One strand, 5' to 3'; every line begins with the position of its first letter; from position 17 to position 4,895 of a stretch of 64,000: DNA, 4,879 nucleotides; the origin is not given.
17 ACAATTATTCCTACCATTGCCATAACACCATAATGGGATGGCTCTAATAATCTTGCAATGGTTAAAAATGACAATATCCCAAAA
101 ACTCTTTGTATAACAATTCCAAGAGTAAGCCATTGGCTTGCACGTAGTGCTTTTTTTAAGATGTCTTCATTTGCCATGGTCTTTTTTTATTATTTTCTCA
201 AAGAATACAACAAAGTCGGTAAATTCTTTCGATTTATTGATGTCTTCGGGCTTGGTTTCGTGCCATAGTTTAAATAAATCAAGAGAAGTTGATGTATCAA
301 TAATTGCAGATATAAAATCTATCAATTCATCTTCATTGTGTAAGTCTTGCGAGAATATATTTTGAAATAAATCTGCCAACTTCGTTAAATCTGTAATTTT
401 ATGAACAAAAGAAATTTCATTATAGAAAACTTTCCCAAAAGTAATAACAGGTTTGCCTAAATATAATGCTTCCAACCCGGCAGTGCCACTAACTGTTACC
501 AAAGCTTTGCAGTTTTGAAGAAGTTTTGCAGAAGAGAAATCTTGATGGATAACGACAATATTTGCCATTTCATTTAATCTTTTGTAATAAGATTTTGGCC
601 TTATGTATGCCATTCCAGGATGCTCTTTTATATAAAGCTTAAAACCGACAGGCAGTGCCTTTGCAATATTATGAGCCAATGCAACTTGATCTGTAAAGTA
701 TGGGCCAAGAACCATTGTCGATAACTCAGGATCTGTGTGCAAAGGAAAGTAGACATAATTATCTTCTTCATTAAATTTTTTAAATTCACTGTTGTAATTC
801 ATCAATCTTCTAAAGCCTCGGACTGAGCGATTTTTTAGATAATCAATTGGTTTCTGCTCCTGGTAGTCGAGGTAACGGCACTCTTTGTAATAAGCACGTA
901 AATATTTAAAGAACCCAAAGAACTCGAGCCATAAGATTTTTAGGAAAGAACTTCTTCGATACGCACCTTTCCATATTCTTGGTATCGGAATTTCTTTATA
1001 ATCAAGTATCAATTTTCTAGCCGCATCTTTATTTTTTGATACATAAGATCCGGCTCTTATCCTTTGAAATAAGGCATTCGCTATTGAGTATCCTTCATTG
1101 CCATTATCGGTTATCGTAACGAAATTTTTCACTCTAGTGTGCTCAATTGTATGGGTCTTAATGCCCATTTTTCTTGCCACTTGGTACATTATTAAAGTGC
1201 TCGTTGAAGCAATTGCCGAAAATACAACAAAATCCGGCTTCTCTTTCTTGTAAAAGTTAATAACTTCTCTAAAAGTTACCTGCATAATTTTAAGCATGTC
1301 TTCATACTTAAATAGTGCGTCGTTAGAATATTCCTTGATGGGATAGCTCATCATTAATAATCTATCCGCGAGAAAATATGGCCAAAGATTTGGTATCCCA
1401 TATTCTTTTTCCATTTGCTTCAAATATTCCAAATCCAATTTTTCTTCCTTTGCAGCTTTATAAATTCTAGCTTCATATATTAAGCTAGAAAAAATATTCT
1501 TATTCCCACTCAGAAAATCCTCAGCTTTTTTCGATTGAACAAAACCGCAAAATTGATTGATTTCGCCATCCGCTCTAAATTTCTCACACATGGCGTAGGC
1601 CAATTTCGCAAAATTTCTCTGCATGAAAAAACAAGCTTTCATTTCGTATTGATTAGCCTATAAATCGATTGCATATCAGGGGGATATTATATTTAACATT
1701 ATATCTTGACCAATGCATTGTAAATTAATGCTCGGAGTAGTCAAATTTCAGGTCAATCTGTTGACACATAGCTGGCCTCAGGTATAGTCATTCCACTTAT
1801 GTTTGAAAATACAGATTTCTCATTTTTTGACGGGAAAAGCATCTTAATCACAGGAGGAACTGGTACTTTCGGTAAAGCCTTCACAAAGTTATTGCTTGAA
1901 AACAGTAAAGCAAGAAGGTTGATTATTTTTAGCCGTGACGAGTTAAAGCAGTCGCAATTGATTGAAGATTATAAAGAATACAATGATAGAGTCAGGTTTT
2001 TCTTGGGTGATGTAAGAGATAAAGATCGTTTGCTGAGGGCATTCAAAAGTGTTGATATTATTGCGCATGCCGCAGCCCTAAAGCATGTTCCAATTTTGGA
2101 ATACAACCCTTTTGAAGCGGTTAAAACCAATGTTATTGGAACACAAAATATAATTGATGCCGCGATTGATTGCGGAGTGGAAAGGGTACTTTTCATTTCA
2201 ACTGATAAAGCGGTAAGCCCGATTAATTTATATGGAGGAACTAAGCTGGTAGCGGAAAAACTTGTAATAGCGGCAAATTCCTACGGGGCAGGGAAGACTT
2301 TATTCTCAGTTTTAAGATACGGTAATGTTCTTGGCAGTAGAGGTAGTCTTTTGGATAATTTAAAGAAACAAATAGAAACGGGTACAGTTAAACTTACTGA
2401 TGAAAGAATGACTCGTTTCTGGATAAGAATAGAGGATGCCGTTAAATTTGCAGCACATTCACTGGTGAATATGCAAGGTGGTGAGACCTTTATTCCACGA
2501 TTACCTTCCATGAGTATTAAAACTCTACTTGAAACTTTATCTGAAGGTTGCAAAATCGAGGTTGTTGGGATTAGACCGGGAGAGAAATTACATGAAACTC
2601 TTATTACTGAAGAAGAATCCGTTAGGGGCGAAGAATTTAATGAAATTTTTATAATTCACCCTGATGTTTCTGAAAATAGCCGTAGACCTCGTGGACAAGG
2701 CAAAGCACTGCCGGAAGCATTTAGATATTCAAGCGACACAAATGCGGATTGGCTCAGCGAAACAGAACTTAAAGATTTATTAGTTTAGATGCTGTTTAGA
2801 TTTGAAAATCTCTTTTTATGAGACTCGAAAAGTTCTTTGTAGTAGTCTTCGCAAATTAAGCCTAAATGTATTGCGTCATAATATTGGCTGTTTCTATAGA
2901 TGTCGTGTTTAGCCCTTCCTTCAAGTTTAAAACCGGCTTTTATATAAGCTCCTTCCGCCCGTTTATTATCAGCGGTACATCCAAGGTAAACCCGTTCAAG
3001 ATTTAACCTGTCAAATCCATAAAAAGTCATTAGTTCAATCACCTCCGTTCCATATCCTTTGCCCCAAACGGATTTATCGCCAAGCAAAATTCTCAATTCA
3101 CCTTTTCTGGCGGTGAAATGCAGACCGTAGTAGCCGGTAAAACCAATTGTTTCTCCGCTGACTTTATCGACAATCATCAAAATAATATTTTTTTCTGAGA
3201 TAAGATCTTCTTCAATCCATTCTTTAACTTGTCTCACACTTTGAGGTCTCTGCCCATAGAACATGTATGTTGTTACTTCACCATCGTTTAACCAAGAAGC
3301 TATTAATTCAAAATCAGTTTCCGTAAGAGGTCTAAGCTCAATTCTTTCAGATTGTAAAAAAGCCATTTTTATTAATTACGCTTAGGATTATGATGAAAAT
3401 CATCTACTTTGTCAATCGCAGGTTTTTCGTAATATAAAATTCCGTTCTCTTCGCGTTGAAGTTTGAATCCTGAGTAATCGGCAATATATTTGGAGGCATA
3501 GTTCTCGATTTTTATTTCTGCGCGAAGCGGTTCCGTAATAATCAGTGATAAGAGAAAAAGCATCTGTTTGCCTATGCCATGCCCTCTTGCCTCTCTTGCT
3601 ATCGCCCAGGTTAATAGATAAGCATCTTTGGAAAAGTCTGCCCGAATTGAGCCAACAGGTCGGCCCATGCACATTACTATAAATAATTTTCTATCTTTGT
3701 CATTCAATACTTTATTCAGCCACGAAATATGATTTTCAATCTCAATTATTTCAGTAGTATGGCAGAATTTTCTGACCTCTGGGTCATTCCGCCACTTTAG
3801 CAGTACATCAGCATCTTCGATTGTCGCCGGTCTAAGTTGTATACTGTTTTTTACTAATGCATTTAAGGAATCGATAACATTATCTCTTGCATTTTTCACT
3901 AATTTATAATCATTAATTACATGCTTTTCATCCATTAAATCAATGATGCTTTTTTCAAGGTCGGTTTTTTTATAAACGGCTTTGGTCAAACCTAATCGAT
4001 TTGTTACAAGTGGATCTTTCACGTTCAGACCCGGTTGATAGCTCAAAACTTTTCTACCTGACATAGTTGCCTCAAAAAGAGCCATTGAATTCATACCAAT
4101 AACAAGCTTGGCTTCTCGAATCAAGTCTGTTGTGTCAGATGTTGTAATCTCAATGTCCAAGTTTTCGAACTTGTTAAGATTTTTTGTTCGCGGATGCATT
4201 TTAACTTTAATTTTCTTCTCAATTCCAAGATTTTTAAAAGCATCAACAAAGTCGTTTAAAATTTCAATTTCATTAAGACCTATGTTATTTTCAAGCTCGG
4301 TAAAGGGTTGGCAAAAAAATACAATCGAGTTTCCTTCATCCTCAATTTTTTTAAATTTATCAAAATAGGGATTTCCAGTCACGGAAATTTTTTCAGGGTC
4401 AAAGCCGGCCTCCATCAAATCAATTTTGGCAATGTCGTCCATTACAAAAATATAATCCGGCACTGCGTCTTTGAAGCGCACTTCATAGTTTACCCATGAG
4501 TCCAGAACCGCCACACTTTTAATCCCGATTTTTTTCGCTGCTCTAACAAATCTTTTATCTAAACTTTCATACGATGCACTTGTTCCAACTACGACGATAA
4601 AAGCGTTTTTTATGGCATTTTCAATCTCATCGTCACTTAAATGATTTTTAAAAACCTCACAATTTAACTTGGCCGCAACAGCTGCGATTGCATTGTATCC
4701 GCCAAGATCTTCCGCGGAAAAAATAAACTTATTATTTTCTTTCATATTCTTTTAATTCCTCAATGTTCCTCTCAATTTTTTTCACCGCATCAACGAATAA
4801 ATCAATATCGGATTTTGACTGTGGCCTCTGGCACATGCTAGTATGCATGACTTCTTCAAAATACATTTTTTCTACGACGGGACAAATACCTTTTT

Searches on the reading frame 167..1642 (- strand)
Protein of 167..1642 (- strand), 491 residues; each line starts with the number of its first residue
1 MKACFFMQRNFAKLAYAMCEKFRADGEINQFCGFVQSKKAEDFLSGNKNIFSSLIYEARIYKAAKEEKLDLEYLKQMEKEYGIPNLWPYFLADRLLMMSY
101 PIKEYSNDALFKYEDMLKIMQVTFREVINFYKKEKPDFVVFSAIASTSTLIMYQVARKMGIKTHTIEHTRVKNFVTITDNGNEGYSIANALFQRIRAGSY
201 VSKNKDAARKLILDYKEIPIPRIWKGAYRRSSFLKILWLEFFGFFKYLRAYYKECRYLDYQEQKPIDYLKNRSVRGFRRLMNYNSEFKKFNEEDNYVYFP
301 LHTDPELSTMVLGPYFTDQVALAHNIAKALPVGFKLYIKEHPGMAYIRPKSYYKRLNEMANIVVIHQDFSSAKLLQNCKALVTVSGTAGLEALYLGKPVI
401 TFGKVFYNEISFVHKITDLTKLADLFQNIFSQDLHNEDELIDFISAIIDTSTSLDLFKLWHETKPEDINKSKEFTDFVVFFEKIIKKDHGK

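Call 58: search_protein_families(library=pfam, proteins=[window:167-1642:-], max_evalue=0.0001)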
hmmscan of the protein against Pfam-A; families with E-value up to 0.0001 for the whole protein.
window:167-1642:- (491 aa): 2 families
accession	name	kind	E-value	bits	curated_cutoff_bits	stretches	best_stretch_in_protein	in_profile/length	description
PF05159.20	Capsule_synth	-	2e-15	57.5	20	1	246-408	90-267/310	Capsule polysaccharide biosynthesis protein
PF20471.4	DUF6716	-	2.3e-05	24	27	0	360-401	243-282/342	Putative glycosyltransferase (DUF6716)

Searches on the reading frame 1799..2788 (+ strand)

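Call 58: search_protein_families(library=pfam, proteins=[window:1799-2788:+], max_evalue=0.0001)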
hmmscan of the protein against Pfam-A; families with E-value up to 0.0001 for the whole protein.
window:1799-2788:+ (329 aa): 10 families
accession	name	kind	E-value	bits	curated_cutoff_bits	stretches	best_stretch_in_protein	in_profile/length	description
PF02719.21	Polysacc_synt_2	-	1.2e-92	310.6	20.2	1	15-287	1-292/293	Polysaccharide biosynthesis protein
PF01370.27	Epimerase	-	3.3e-26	92.6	20.9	1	15-227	1-230/240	NAD dependent epimerase/dehydratase family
PF01073.25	3Beta_HSD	-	2.8e-20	72.9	22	1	16-141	1-122/280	3-beta hydroxysteroid dehydrogenase/isomerase family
PF16363.11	GDP_Man_Dehyd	-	4.5e-19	69.5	27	1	16-137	1-131/332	GDP-mannose 4,6 dehydratase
PF07993.18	NAD_binding_4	-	1.8e-12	47.4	20.1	1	17-139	1-140/258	Male sterility protein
PF04321.23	RmlD_sub_bind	-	1.5e-10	41.1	27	1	14-182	2-156/287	RmlD substrate binding domain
PF13460.12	NAD_binding_10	-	1.1e-09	38.9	27.2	1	19-138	1-101/184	NAD(P)H-binding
PF08659.16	KR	-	4.4e-09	36.9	22.6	1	15-97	3-95/180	KR domain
PF05368.20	NmrA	-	7.1e-08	32.8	27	1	13-137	3-109/298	NmrA-like family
PF00106.31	adh_short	-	6.2e-06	26.3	26.6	1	13-124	1-121/195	short chain dehydrogenase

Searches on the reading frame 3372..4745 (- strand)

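Call 58: search_protein_families(library=pfam, proteins=[window:3372-4745:-], max_evalue=0.0001)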
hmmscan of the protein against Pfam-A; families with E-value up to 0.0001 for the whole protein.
window:3372-4745:- (457 aa): 3 families
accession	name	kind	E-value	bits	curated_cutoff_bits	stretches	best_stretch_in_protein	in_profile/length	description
PF13302.13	Acetyltransf_3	-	2e-09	38.7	25.4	1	303-428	3-138/138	Acetyltransferase (GNAT) domain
PF07388.17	A-2_8-polyST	-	8.7e-07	29.2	23.3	1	118-211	169-275/316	Alpha-2,8-polysialyltransferase (POLYST)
PF00583.31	Acetyltransf_1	-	5.6e-05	23.8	20.7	0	342-396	27-81/116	Acetyltransferase (GNAT) family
